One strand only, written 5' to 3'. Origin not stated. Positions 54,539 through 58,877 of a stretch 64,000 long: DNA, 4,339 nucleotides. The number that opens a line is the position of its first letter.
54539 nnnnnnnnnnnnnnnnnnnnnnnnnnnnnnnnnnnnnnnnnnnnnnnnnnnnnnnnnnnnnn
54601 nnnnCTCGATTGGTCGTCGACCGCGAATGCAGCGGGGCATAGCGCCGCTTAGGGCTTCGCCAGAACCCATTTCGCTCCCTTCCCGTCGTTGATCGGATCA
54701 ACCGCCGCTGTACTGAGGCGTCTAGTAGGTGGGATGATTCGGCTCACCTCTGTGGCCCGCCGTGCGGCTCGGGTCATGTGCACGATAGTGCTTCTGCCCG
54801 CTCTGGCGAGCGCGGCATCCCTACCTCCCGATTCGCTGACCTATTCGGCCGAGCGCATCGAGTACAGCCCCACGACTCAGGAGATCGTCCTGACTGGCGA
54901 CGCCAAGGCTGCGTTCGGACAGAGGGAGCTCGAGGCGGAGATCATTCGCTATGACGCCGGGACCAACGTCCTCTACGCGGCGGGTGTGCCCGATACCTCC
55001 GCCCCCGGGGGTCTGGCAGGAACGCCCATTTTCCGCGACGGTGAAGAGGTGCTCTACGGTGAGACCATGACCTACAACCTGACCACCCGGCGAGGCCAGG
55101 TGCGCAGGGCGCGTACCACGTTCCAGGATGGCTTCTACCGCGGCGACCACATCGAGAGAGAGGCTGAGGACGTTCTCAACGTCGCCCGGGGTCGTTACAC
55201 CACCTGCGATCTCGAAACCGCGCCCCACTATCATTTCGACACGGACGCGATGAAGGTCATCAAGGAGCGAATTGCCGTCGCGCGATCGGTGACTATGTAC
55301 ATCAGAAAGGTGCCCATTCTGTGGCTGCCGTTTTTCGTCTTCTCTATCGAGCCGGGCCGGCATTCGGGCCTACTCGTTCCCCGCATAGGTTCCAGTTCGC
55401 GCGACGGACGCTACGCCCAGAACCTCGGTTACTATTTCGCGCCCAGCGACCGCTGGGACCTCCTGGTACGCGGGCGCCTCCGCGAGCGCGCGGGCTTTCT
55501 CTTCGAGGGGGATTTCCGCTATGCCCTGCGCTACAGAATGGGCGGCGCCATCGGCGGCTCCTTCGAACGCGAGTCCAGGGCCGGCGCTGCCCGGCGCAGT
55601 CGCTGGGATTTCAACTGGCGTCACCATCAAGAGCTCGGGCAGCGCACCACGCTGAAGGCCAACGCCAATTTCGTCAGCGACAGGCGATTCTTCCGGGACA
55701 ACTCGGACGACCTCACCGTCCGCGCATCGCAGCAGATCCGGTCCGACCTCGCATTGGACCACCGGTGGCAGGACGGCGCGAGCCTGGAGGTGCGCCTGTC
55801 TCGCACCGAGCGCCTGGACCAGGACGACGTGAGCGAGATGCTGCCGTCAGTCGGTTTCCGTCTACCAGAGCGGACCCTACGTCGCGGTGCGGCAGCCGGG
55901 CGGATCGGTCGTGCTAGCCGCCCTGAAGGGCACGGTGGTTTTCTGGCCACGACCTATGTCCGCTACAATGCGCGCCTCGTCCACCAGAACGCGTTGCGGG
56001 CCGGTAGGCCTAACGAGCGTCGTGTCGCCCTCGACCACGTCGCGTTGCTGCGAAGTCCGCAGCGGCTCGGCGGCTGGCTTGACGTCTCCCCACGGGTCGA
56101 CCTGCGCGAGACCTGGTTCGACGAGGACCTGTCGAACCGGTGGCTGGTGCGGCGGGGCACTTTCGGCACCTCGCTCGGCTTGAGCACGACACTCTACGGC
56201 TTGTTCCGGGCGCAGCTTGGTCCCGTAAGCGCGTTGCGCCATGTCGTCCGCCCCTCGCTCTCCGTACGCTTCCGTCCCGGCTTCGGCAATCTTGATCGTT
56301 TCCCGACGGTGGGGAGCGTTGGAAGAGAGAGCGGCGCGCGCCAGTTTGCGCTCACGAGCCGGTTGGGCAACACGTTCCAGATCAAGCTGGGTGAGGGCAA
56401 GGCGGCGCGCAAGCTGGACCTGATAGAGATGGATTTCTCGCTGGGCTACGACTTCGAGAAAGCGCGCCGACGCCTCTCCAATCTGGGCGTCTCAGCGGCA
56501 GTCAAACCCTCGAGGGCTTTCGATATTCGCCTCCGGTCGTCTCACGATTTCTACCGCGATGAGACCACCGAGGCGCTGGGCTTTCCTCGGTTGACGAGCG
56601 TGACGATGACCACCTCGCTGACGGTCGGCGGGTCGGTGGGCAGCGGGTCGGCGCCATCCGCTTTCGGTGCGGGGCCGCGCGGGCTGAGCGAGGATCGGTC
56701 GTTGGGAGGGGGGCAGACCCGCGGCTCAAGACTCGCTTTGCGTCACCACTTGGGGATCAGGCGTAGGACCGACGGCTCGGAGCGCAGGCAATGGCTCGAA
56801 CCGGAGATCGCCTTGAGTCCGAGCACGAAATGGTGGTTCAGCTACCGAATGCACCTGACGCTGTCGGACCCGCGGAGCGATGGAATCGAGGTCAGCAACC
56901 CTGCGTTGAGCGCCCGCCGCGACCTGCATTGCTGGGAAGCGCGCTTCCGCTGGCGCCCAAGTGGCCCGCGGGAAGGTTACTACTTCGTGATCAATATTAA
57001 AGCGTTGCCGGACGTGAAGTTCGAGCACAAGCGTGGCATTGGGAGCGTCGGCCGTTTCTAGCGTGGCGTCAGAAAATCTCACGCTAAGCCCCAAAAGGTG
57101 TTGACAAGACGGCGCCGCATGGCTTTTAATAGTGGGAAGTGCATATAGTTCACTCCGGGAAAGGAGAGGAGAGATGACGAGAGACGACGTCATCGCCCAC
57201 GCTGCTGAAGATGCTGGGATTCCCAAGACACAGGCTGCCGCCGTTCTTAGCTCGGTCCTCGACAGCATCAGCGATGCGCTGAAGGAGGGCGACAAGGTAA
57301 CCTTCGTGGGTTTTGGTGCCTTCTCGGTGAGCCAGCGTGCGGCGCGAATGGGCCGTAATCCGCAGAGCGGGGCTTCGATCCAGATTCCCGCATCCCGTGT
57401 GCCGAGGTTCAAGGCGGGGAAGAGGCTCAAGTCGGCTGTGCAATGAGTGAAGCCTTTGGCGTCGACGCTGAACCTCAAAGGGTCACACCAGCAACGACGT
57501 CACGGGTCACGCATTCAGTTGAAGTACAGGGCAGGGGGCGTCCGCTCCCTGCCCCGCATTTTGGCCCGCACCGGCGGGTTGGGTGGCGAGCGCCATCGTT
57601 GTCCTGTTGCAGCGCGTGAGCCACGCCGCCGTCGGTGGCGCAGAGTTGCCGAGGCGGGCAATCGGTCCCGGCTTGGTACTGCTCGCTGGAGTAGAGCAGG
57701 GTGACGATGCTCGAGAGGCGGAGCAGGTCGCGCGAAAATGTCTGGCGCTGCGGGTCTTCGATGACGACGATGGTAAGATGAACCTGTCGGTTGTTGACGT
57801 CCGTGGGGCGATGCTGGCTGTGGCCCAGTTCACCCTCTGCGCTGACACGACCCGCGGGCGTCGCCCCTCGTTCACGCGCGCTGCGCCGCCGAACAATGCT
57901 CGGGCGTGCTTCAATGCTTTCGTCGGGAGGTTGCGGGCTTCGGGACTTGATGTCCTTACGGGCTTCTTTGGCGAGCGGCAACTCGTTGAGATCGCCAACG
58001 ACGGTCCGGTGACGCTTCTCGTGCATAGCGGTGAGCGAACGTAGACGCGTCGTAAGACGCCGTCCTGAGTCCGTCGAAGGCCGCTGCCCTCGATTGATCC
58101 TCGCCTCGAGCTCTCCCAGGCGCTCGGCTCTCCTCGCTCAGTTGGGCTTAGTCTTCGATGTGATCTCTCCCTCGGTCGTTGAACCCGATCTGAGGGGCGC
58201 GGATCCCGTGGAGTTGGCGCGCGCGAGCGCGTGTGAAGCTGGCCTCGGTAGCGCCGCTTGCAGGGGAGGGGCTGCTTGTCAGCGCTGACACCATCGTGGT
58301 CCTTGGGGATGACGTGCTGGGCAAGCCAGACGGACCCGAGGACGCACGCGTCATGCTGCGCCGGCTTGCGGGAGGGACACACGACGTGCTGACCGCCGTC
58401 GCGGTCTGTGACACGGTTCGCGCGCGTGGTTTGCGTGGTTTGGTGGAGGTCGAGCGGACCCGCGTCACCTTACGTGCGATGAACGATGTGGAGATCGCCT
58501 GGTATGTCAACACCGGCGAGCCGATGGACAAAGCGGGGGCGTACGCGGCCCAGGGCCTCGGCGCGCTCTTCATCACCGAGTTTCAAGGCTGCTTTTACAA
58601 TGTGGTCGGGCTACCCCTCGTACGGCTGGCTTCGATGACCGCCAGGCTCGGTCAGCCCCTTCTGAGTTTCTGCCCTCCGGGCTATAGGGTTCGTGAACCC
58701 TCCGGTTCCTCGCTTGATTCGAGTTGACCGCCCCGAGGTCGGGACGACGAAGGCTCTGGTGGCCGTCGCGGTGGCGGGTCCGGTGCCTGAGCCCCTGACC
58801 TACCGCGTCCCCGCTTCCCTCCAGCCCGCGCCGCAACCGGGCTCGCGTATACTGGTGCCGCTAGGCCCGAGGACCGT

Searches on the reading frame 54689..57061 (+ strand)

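Call 46: search_protein_families(library=pfam, proteins=[window:54689-57061:+], max_evalue=0.001)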
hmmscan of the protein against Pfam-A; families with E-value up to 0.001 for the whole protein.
window:54689-57061:+ (790 aa): 3 families
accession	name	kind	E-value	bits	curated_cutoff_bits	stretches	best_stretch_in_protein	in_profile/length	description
PF19838.5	LptD_2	-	6.5e-55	187.1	22.5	1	197-622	2-464/464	LptD protein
PF04453.20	LptD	-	2e-05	24.5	22.4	1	304-377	2-74/384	LPS transport system D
PF03968.19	LptD_N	-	0.00036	21.2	20.4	0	53-92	72-111/113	LptA/(LptD N-terminal domain) LPS transport protein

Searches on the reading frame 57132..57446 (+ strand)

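Call 46: search_protein_families(library=pfam, proteins=[window:57132-57446:+], max_evalue=0.001)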
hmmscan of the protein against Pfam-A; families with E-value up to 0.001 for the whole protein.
window:57132-57446:+ (104 aa): 2 families
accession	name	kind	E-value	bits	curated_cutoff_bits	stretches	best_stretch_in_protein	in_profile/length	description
PF00216.26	Bac_DNA_binding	-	3.5e-30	104.5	22.4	1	15-103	1-89/90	Bacterial DNA-binding protein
PF18291.6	HU-HIG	-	3.4e-07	30.8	26.2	1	12-103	29-118/125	HU domain fused to wHTH, Ig, or Glycine-rich motif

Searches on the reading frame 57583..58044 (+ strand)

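Call 46: search_protein_families(library=pfam, proteins=[window:57583-58044:+], max_evalue=0.001)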
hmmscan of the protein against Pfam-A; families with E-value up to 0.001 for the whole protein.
window:57583-58044:+ (153 aa): 1 family
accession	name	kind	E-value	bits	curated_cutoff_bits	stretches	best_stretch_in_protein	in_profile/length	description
PF02580.21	Tyr_Deacylase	-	6.4e-45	153.4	25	1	7-147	2-143/144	D-Tyr-tRNA(Tyr) deacylase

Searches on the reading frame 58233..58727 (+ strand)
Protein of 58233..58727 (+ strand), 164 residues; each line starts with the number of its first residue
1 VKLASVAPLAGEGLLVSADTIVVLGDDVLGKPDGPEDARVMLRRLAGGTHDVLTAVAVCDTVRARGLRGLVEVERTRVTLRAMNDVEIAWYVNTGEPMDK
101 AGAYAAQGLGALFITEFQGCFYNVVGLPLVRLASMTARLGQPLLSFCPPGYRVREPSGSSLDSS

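Call 46: search_protein_families(library=pfam, proteins=[window:58233-58727:+], max_evalue=0.001)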
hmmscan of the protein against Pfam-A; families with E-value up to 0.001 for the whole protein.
window:58233-58727:+ (164 aa): 1 family
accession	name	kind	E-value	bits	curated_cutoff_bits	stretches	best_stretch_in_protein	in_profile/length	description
PF02545.19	Maf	-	4.5e-39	134.5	27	1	3-136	52-184/187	Maf-like protein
